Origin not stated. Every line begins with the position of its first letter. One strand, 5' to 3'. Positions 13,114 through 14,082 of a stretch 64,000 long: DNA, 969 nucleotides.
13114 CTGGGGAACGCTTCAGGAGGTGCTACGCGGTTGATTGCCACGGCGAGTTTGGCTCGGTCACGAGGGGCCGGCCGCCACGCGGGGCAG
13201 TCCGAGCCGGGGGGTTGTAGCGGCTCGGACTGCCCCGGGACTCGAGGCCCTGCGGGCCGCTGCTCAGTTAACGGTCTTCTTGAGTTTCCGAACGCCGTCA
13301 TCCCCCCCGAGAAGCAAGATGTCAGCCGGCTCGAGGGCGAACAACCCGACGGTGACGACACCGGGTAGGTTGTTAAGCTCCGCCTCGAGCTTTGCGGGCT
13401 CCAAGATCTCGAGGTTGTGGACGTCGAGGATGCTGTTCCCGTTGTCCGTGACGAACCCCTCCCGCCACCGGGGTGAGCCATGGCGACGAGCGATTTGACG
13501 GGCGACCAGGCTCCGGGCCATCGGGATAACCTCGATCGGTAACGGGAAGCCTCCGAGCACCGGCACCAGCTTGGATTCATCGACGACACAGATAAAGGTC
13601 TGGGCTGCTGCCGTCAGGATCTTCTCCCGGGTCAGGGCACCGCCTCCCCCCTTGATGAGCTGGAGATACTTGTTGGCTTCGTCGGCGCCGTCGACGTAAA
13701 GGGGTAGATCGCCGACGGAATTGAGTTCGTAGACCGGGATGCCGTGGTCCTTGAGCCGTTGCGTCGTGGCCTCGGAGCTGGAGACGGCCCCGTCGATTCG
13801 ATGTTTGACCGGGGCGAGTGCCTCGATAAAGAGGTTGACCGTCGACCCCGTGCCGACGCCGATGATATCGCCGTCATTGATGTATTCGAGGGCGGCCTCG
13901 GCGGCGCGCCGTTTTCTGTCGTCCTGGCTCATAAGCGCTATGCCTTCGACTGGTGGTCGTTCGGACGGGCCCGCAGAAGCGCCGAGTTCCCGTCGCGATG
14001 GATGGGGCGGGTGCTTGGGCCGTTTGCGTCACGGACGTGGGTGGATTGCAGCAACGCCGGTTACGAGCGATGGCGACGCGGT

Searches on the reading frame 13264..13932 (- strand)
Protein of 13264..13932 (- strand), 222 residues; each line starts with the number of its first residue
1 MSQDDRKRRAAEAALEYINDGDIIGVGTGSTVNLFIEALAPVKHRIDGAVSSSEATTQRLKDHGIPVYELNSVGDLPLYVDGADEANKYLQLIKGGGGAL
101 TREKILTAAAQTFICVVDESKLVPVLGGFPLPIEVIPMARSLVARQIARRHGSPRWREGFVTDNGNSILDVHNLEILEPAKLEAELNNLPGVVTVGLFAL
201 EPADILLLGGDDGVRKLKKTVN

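Call 77: search_protein_families(library=pfam, proteins=[window:13264-13932:-], max_evalue=0.001)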
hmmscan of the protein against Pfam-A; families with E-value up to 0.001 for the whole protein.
window:13264-13932:- (222 aa): 2 families
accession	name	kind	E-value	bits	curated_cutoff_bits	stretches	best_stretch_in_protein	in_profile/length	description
PF06026.20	Rib_5-P_isom_A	-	9.7e-57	191.8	26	1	49-213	2-173/173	Ribose 5-phosphate isomerase A (phosphoriboisomerase A)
PF00455.28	DeoRC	-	2.6e-06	27.9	31.8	1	4-42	3-41/160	DeoR C terminal sensor domain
